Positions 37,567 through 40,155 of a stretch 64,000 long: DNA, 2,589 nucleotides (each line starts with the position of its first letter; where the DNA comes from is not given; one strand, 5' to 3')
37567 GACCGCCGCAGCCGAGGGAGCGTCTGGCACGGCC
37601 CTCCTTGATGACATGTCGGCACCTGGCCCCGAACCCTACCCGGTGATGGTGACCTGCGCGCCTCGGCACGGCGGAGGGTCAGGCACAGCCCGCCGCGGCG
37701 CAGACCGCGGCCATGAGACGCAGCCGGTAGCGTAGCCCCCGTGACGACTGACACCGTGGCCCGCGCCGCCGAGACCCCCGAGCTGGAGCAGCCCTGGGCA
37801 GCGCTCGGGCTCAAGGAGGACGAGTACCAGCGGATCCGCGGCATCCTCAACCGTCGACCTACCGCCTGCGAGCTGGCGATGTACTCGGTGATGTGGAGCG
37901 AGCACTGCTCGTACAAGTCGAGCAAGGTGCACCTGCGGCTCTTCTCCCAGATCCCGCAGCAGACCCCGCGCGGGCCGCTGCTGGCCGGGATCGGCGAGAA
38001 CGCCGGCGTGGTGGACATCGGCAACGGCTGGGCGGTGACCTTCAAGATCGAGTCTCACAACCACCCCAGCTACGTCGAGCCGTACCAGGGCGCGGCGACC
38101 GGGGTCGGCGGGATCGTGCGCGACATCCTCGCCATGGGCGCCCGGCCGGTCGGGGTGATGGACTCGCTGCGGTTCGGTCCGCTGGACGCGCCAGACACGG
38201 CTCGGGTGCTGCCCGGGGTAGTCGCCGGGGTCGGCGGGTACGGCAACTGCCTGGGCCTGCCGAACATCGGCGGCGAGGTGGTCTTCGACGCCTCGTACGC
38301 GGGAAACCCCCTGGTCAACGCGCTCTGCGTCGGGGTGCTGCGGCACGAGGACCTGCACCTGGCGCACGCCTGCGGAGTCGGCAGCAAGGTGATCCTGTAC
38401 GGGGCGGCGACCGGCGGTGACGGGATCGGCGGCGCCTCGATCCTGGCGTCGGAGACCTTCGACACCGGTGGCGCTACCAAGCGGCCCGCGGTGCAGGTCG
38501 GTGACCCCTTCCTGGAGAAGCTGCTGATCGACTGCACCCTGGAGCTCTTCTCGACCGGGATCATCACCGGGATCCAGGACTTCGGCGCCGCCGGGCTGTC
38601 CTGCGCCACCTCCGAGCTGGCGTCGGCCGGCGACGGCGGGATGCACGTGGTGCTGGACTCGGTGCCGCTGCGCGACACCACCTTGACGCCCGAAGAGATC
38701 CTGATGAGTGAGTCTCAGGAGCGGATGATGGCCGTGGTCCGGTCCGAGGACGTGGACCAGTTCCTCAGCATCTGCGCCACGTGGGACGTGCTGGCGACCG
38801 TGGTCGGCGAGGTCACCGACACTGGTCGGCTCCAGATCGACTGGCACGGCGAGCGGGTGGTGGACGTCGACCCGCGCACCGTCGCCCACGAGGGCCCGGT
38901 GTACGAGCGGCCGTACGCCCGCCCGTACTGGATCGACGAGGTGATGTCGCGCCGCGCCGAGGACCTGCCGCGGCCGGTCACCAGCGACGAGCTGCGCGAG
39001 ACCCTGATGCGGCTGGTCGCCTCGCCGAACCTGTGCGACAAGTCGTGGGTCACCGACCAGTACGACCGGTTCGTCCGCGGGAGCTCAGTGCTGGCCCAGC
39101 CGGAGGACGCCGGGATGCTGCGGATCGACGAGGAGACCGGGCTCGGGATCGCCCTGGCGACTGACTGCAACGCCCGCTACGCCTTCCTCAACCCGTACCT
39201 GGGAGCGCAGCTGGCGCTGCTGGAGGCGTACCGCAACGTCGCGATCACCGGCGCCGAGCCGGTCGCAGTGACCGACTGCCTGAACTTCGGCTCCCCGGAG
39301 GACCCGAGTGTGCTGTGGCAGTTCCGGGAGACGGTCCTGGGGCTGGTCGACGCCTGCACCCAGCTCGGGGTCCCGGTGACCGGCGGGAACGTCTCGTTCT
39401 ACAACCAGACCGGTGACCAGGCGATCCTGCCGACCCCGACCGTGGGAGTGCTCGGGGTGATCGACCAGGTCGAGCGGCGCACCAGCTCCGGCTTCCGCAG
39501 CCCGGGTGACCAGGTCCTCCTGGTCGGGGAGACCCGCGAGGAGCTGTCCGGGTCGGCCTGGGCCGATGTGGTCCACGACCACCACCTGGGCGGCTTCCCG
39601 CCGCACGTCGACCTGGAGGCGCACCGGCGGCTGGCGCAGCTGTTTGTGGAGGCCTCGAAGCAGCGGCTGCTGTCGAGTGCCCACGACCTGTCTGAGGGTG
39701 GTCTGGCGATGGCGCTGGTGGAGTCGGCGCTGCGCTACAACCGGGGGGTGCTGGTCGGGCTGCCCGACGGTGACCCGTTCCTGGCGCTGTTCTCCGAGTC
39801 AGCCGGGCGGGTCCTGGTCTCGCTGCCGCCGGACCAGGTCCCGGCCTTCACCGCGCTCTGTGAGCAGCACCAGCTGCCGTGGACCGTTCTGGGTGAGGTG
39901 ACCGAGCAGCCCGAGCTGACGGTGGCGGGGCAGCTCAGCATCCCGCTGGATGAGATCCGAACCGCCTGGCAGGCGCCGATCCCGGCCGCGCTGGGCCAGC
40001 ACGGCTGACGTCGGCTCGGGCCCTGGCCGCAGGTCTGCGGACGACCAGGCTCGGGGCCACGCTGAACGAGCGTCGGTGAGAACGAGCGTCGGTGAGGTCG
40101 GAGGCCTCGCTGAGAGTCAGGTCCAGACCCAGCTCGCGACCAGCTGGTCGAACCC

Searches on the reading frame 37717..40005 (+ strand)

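Call 37: search_protein_families(library=pfam, proteins=[window:37717-40005:+], max_evalue=0.00001)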
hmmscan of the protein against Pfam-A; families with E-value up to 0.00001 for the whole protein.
window:37717-40005:+ (763 aa): 3 families
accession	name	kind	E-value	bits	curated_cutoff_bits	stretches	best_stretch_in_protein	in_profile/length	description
PF02769.27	AIRS_C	-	3.6e-57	193.4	23.1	2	221-376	2-155/156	AIR synthase related protein, C-terminal domain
PF00586.29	AIRS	-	5.6e-52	175.3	24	2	93-207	1-111/112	AIR synthase related protein, N-terminal domain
PF18072.6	FGAR-AT_linker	-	1.1e-14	55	26.6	1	29-67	9-50/50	Formylglycinamide ribonucleotide amidotransferase linker domain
